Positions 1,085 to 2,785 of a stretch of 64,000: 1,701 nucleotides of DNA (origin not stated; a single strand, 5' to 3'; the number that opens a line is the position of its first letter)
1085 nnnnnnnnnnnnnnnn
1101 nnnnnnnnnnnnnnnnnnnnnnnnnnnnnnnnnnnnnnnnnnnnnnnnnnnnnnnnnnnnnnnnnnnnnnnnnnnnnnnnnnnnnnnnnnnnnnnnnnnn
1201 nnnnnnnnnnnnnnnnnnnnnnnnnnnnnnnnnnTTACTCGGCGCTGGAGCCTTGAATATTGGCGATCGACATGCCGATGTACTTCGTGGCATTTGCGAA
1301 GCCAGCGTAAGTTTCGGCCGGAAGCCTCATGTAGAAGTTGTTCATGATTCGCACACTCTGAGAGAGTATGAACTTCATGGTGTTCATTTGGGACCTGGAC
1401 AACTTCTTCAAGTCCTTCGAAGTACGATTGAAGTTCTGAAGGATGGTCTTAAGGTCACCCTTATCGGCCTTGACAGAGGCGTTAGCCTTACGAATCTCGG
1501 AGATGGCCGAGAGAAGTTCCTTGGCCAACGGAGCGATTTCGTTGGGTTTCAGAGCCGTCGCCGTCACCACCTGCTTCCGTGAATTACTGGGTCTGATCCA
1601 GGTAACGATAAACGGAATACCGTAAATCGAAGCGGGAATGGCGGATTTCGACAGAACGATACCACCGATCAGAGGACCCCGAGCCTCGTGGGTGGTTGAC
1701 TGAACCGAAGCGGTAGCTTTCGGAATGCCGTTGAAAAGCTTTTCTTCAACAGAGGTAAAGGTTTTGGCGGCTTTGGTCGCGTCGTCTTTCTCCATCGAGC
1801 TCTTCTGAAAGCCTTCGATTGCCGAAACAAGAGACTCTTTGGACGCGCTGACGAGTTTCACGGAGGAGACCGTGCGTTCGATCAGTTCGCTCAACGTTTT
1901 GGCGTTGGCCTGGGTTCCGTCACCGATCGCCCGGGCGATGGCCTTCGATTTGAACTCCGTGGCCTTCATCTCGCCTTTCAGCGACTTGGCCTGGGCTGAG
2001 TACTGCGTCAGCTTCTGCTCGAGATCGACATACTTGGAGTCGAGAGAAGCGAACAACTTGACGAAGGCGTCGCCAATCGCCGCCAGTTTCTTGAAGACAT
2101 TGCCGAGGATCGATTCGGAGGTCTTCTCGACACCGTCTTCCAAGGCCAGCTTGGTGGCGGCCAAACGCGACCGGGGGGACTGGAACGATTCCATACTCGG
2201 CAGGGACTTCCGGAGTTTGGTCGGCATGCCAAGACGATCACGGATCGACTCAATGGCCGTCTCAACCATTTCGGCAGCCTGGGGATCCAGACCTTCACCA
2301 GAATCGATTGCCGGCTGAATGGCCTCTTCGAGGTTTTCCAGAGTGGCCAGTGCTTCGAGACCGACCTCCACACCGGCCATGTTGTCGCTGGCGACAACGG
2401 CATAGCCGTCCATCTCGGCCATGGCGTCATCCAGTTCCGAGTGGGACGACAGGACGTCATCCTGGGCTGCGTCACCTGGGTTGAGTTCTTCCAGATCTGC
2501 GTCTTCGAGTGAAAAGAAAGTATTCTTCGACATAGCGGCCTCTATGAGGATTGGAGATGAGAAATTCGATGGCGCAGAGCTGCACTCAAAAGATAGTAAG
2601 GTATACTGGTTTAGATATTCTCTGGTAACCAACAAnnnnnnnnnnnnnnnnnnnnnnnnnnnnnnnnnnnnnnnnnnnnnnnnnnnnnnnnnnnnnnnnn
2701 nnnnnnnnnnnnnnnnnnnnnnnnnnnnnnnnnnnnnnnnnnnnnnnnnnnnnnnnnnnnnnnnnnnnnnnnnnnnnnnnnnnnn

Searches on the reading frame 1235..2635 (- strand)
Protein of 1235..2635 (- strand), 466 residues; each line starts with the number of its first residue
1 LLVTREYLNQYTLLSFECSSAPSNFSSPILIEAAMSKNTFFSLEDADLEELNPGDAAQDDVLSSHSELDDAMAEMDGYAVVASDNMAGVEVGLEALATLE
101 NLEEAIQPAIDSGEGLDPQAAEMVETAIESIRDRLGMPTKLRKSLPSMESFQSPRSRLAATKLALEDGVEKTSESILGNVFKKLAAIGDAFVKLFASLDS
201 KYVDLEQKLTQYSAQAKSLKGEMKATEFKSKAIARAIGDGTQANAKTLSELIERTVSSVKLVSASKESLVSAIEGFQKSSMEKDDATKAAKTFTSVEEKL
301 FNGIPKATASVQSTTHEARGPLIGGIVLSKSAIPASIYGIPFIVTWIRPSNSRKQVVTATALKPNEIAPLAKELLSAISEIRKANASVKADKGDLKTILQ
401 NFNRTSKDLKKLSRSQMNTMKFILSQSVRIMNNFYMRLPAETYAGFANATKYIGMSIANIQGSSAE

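Call 8: search_protein_families(library=pfam, proteins=[window:1235-2635:-], max_evalue=0.001)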
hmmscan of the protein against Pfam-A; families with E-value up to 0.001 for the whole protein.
window:1235-2635:- (466 aa): 2 families
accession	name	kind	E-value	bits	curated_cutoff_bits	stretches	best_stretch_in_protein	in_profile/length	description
PF12699.13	phiKZ_IP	-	2.5e-20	73.5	27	1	69-436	3-368/387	phiKZ-like phage internal head proteins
PF03961.19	FapA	-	5.4e-05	23.4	31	0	152-263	155-267/272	Flagellar Assembly Protein A beta solenoid domain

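Call 49: search_dna_similar(query=window:1235-2635:-, collection=phages, mode=protein, max_evalue=0.001, max_rows=15)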
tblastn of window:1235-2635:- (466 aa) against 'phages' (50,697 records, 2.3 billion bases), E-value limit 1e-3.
Records with a match: 11; places in all: 12; records where one place covers at least 80% of the query: 0.
Best place of each record, by identity: <60% 11.
By first word of the organism name: Ralstonia 8; Burkholderia 2; Bacillus 1.
By host as written in the record: Ralstonia pseudosolanacearum 3; Ralstonia solanacearum 3; - 2; Burkholderia glumae 2; Bacillus sp 1.
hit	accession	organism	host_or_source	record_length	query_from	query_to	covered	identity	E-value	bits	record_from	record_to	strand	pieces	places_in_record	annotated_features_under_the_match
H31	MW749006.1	Bacillus phage vB_BspM_AgentSmith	Bacillus sp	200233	32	232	43%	34.1%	9e-7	57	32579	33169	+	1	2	hypothetical protein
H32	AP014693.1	Ralstonia phage RSL2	-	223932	111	251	30%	27.9%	2e-4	50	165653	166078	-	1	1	hypothetical protein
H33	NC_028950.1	Ralstonia phage RSL2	-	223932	111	251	30%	27.9%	2e-4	50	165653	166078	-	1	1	internal head protein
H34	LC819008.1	Ralstonia phage FLC4-4C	Ralstonia pseudosolanacearum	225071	111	216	23%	33.3%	1e-4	50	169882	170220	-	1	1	hypothetical protein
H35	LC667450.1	Burkholderia phage FLC8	Burkholderia glumae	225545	111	216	23%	33.3%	1e-4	50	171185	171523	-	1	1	hypothetical protein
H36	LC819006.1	Ralstonia phage FLC4-11C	Ralstonia pseudosolanacearum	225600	111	216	23%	33.3%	1e-4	50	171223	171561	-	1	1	hypothetical protein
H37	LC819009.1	Ralstonia phage FLC4-5C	Ralstonia pseudosolanacearum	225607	111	216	23%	33.3%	1e-4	50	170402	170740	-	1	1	hypothetical protein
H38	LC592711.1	Burkholderia phage FLC6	Burkholderia glumae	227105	111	216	23%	33.3%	1e-4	50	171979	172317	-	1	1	hypothetical protein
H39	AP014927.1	Ralstonia phage RSF1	Ralstonia solanacearum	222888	111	217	23%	32.2%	2e-4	50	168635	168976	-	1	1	hypothetical protein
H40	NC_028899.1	Ralstonia phage RSF1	Ralstonia solanacearum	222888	111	217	23%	32.2%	2e-4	50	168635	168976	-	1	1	internal head protein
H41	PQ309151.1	Ralstonia phage RsoM3USA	Ralstonia solanacearum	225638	111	216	23%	32.5%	1e-4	50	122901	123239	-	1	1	hypothetical protein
